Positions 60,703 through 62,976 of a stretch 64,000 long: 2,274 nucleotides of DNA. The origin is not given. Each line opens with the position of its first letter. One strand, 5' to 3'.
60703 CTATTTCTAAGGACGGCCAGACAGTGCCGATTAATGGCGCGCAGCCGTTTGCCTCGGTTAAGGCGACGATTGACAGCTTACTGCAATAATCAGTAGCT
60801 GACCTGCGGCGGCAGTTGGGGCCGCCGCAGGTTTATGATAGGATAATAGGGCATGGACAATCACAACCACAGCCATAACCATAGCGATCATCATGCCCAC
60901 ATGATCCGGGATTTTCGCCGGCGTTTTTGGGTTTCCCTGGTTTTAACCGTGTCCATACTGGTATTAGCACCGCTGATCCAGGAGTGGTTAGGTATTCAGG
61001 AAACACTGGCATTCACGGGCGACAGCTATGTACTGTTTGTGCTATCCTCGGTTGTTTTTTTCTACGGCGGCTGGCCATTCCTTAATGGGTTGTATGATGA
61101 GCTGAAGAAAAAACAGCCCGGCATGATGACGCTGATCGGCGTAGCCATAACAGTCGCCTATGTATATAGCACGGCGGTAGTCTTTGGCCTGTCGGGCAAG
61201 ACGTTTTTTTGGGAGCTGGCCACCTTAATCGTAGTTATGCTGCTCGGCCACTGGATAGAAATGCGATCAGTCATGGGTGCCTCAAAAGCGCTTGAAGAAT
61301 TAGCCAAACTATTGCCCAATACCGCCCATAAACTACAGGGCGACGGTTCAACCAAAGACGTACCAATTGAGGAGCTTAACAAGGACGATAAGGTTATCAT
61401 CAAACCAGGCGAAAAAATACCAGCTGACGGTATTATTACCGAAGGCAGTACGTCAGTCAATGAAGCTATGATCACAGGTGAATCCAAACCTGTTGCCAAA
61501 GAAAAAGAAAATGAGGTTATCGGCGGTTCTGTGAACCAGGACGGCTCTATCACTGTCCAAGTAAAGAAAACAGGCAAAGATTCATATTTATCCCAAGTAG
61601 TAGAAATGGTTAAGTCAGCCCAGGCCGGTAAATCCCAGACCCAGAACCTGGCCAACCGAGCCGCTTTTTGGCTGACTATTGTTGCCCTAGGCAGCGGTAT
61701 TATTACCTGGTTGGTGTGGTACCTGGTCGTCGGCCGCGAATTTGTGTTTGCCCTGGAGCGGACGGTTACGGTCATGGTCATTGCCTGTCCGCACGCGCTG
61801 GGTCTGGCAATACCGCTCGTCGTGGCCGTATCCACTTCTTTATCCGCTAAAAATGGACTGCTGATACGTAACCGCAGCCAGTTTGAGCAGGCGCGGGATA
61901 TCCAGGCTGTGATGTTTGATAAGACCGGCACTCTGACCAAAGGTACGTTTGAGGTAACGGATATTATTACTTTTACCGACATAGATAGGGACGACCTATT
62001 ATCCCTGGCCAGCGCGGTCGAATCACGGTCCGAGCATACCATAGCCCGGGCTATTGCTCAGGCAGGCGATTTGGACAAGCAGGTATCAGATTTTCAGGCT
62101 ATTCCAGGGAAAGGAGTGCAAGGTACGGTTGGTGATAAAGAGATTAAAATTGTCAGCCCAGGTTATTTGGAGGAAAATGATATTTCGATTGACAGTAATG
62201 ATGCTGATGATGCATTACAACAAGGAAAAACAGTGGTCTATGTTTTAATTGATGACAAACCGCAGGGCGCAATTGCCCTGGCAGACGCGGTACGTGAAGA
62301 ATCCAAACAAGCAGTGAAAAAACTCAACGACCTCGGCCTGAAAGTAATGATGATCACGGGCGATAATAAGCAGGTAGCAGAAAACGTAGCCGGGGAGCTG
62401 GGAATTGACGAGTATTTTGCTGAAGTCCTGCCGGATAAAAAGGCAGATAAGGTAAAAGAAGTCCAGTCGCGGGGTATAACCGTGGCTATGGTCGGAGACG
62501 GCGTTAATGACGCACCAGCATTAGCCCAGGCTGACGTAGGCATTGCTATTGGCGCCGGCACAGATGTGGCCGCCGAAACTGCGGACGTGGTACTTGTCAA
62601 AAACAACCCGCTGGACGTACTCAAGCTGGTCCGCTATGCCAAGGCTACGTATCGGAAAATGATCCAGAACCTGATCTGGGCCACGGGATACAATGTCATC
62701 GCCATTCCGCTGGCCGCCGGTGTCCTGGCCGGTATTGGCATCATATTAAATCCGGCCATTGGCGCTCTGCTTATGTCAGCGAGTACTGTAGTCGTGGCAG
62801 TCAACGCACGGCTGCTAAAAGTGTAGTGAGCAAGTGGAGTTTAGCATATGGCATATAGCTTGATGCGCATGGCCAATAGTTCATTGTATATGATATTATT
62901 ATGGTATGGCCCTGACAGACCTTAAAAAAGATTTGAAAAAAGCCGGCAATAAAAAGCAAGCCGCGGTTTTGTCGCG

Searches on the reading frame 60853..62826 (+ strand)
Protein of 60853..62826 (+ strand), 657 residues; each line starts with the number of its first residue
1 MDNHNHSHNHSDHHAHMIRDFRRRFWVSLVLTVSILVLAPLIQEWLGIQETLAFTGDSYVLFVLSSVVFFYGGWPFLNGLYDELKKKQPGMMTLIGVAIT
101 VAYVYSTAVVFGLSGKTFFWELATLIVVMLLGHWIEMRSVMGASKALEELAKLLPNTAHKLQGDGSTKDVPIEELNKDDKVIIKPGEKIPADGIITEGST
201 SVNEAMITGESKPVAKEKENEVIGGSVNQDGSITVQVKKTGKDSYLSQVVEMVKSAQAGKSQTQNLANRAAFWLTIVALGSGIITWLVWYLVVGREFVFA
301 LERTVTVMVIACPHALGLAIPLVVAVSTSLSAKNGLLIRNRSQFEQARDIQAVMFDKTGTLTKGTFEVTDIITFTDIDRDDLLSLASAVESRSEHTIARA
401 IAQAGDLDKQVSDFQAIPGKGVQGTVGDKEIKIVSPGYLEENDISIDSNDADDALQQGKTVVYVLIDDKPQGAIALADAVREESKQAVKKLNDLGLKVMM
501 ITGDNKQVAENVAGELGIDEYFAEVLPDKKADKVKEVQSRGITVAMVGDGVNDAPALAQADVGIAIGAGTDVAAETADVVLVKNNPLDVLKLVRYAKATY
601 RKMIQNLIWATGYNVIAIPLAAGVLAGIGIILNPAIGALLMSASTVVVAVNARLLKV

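Call 83: search_protein_families(library=pfam, proteins=[window:60853-62826:+], max_evalue=0.001)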
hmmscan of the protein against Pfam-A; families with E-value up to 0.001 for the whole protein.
window:60853-62826:+ (657 aa): 4 families
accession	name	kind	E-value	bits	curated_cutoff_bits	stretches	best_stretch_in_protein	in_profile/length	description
PF00122.25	E1-E2_ATPase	-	2.1e-53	181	28.1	1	152-333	1-180/181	E1-E2 ATPase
PF00702.32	Hydrolase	-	4.6e-35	122.2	26.4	1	350-561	1-191/191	haloacid dehalogenase-like hydrolase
PF08282.18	Hydrolase_3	-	8.6e-08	32.7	20.9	0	543-585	205-247/255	haloacid dehalogenase-like hydrolase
PF12710.13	HAD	-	0.00049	21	27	0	478-557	84-188/189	haloacid dehalogenase-like hydrolase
